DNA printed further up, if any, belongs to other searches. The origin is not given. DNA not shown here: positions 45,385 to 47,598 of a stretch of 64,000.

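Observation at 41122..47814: Giant (~2100-2230 aa) single polypeptide fusing two different GT-C glycosyltransferase domains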

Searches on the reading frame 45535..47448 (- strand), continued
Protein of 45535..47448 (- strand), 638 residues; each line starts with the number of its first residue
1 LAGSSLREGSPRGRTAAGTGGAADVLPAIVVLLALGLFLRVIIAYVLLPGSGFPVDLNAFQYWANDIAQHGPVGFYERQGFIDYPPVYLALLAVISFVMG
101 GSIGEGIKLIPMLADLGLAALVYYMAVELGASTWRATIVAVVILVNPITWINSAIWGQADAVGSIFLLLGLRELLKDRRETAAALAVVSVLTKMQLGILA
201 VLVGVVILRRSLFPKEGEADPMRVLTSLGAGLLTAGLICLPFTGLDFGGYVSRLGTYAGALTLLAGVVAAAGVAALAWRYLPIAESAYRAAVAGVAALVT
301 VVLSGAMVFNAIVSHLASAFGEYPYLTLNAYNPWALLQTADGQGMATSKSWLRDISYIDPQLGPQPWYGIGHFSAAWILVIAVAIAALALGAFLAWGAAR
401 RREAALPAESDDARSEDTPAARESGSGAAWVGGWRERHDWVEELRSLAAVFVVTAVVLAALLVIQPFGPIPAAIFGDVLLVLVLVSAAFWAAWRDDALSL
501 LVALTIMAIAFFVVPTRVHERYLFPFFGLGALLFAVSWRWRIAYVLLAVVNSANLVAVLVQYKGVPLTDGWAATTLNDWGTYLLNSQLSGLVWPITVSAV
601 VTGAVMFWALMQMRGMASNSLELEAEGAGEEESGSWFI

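Call 64: list_cluster_members(proteins=[P0133, P0136, P0160, P0183, P0186, P0205, P0215, P0239, P0252, P0134])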
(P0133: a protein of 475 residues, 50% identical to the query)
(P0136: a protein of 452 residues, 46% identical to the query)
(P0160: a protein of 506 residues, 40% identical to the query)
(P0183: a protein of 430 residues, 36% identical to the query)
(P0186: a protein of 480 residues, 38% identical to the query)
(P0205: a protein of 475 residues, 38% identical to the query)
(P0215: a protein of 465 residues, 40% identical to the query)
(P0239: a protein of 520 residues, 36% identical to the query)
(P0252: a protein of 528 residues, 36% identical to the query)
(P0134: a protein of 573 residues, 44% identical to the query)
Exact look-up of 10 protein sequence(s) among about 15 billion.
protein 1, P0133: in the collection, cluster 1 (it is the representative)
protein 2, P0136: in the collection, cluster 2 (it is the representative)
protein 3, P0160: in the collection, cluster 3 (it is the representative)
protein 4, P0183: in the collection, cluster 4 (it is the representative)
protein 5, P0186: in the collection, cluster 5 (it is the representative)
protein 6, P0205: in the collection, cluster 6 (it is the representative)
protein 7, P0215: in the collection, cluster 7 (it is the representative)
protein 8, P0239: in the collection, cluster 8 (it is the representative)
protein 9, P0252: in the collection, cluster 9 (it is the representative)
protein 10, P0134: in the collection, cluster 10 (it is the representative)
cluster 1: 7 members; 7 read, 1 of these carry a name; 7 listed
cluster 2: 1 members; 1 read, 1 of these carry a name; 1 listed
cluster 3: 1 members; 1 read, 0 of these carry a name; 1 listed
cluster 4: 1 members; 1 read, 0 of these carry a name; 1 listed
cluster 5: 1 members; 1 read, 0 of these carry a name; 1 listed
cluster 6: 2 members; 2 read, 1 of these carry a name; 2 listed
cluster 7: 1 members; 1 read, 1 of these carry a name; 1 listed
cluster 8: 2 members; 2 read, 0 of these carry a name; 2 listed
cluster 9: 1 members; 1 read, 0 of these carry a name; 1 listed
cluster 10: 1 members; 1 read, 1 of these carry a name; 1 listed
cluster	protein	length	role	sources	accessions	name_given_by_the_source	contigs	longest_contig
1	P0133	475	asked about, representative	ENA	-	-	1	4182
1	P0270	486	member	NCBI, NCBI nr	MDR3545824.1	MAG: hypothetical protein P4L30_08690, partial [Candidatus Limnocylindrales bacterium] | hypothetical protein [Candidatus Limnocylindrales bacterium]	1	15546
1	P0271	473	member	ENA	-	-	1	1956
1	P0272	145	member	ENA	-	-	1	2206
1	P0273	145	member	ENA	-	-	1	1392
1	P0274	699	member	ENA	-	-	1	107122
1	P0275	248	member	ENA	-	-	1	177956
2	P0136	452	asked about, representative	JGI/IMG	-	Gpi18-like mannosyltransferase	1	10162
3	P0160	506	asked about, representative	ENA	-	-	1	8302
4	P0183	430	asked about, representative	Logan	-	-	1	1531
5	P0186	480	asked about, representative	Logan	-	-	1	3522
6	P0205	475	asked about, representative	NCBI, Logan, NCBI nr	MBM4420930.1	MAG: hypothetical protein FJ034_04995 [Chloroflexi bacterium] | hypothetical protein [Chloroflexota bacterium]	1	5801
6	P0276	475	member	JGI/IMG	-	-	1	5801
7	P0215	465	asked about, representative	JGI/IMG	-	dolichyl-phosphate-mannose-protein mannosyltransferase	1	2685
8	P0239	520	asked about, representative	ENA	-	-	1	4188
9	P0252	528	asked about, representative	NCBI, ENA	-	-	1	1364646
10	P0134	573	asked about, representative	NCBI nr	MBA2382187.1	hypothetical protein [Chloroflexota bacterium]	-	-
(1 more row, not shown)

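Call 66: find_homologous_proteins(query=P0252, max_evalue=1e-10)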
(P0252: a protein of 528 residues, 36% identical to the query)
Query P0252 (528 aa): 27 proteins with E <= 1e-10 among 8000 candidates.
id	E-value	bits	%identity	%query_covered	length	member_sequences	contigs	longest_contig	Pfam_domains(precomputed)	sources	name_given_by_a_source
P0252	0.0e+0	1099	100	100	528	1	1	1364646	-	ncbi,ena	-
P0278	1.2e-125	438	48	89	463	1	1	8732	-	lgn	-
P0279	4.4e-106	374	46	94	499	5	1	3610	-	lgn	-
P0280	1.2e-100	356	43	96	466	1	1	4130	-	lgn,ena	-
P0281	3.4e-98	348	42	93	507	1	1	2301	-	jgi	jgi:hypothetical protein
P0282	7.9e-98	347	43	96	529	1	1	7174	-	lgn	-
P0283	2.5e-92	328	42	87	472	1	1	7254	-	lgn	-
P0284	6.0e-88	314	39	70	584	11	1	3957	-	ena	-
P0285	1.1e-87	313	47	71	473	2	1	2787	-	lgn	-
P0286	1.7e-85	306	39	70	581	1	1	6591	-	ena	-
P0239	5.9e-83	297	39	74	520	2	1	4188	-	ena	-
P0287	3.7e-80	288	40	75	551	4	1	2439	-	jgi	jgi:hypothetical protein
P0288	5.5e-80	288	41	74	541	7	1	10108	-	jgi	jgi:hypothetical protein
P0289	1.2e-75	273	38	70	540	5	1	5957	-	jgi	jgi:hypothetical protein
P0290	3.0e-72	262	41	71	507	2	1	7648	-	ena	-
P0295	3.3e-67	246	40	72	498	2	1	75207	-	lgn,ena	-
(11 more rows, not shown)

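Call 67: find_encoding_contigs(protein=P0252, flank=8000, max_places=1)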
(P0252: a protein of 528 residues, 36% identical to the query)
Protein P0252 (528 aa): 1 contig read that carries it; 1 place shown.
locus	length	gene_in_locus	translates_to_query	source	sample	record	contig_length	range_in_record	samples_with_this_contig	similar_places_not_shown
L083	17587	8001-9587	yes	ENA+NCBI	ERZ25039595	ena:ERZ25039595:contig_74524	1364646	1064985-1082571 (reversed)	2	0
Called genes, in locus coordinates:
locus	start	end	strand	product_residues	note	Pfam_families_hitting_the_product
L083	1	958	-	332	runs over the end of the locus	PF19187:HTH_PafC, PF13280:WYL, PF25583:WCX (weak)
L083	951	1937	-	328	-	PF13280:WYL, PF25583:WCX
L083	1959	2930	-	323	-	PF00254:FKBP_C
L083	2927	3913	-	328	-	PF14801:TrmI-like_N, PF01135:PCMT, PF08704:GCD14, PF13578:Methyltransf_24 (weak)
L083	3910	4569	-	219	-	PF00702:Hydrolase, PF12710:HAD, PF13419:HAD_2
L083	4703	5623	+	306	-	PF09754:PAC2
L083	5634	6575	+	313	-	PF16875:Glyco_hydro_36N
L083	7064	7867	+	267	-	PF02065:Melibiase, PF16874:Glyco_hydro_36C (weak)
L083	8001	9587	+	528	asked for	-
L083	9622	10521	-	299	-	PF02673:BacA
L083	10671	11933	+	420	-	PF05977:MFS_3, PF07690:MFS_1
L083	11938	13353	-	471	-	PF07690:MFS_1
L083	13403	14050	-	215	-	PF00702:Hydrolase, PF12710:HAD (weak), PF13419:HAD_2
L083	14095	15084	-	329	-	PF02678:Pirin, PF05726:Pirin_C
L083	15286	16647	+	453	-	-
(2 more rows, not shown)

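Call 68: find_encoding_contigs(protein=P0295, flank=8000, max_places=1)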
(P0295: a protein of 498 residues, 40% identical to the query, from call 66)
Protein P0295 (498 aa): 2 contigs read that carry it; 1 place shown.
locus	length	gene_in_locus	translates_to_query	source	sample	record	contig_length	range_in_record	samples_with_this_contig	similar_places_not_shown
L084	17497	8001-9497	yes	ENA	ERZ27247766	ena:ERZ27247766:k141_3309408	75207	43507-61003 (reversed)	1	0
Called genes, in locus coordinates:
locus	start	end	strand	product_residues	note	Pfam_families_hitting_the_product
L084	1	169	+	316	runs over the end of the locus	PF13367:PrsW-protease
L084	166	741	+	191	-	-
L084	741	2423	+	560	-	-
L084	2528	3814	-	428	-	PF00512:HisKA, PF02518:HATPase_c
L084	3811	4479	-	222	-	PF00072:Response_reg, PF00486:Trans_reg_C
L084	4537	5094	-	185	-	PF01794:Ferric_reduct (weak)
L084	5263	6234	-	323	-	PF02424:ApbE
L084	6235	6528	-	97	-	-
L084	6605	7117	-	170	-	-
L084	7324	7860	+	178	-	PF03640:Lipoprotein_15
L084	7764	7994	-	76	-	-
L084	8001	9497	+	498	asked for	-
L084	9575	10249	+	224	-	PF00730:HhH-GPD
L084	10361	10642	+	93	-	-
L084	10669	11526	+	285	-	PF09754:PAC2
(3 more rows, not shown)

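Call 77: search_solved_structures(query=P0160, max_evalue=10, show_alignments=3)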
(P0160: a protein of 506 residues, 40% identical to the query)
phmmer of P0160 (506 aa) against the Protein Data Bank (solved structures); distinct sequences matched with E-value up to 10: 0.
